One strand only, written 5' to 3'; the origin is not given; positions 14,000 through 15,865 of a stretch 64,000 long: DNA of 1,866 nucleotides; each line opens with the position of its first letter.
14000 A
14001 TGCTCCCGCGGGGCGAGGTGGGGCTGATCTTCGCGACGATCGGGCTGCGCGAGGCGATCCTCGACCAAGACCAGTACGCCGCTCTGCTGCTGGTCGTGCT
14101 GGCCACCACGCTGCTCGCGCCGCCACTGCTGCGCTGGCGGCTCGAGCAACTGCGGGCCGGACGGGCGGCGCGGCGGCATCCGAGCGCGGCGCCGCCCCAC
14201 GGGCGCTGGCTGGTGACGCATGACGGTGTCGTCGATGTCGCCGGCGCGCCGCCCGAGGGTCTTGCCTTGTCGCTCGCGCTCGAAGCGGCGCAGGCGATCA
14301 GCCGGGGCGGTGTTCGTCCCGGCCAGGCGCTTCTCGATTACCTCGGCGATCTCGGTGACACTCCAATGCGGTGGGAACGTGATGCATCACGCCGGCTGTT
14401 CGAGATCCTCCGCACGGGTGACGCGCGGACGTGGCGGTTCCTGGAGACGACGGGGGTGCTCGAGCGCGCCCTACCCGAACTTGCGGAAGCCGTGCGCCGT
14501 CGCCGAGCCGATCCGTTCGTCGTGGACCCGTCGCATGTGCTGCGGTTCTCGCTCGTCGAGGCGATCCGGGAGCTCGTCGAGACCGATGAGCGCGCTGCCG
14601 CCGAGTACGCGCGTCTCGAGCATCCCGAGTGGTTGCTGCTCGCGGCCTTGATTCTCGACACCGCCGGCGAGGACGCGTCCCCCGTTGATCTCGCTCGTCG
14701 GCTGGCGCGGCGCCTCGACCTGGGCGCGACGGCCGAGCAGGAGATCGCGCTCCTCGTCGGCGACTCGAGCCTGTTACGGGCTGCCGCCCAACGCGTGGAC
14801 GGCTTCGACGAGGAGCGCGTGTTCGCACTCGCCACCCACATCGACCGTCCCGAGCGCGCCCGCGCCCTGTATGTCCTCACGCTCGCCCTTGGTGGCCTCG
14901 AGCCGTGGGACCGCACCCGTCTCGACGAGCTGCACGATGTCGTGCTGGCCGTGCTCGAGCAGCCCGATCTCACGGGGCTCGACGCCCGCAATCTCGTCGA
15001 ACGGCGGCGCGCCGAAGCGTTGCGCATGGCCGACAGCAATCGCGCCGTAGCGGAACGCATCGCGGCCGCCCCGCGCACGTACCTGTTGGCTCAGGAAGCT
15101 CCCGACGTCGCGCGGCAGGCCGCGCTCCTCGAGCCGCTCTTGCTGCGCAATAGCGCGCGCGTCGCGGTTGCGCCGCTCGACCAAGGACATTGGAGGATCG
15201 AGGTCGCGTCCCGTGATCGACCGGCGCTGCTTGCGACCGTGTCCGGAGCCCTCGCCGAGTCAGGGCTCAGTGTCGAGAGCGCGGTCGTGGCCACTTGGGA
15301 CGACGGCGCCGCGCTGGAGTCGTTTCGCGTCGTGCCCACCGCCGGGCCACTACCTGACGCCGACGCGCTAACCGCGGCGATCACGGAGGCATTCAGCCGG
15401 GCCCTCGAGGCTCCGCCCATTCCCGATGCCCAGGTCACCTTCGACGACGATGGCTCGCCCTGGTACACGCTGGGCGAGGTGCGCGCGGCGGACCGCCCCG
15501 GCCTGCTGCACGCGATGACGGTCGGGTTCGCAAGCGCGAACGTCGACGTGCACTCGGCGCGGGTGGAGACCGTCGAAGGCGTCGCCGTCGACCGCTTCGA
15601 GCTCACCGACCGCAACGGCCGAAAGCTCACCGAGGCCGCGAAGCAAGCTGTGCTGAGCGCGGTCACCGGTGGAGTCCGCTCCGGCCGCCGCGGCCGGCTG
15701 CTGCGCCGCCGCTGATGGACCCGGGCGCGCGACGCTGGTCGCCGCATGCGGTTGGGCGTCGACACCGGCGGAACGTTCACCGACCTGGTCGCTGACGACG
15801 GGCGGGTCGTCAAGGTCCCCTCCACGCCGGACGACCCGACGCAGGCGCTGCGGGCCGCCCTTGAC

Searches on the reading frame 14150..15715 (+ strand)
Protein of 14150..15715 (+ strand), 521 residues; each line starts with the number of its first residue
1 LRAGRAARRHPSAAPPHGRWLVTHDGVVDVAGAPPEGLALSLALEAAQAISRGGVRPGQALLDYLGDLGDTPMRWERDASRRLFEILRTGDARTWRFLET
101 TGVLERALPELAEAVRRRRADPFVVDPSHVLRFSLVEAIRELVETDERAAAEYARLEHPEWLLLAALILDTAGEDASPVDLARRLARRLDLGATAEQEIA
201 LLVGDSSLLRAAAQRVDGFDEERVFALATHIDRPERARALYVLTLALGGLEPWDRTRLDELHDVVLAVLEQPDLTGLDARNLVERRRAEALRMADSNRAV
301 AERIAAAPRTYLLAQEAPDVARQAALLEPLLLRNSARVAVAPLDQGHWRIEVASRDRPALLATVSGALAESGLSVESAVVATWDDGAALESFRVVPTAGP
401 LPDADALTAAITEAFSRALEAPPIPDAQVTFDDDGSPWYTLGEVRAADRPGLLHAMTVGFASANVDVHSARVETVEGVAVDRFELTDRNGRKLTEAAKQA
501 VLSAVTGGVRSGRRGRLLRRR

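Call 61: search_protein_families(library=pfam, proteins=[window:14150-15715:+], max_evalue=1)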
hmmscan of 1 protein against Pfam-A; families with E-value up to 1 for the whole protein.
window:14150-15715:+ (521 aa): 6 families
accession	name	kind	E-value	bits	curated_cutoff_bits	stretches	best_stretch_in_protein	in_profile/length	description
PF01842.31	ACT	-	2.7e-14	53.1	27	2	443-497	4-60/66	ACT domain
PF13291.12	ACT_4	-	9.6e-05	23.4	27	1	349-386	8-46/80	ACT domain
PF22754.3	bHLH-TF_ACT-like_plant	-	0.0003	21.4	27.6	1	347-414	10-74/75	Plant bHLH transcription factor, ACT-like domain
PF24931.1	ACT_ACR9_3rd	-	0.008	16.7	27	1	428-503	1-77/98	ACR9-like, ACT-like domain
PF22629.2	ACT_AHAS_ss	-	0.026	15.1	27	0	350-385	1-36/67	AHAS small subunit-like ACT domain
PF24381.1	DUF7537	-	0.18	11.7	31.7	1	463-494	155-186/258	Family of unknown function (DUF7537)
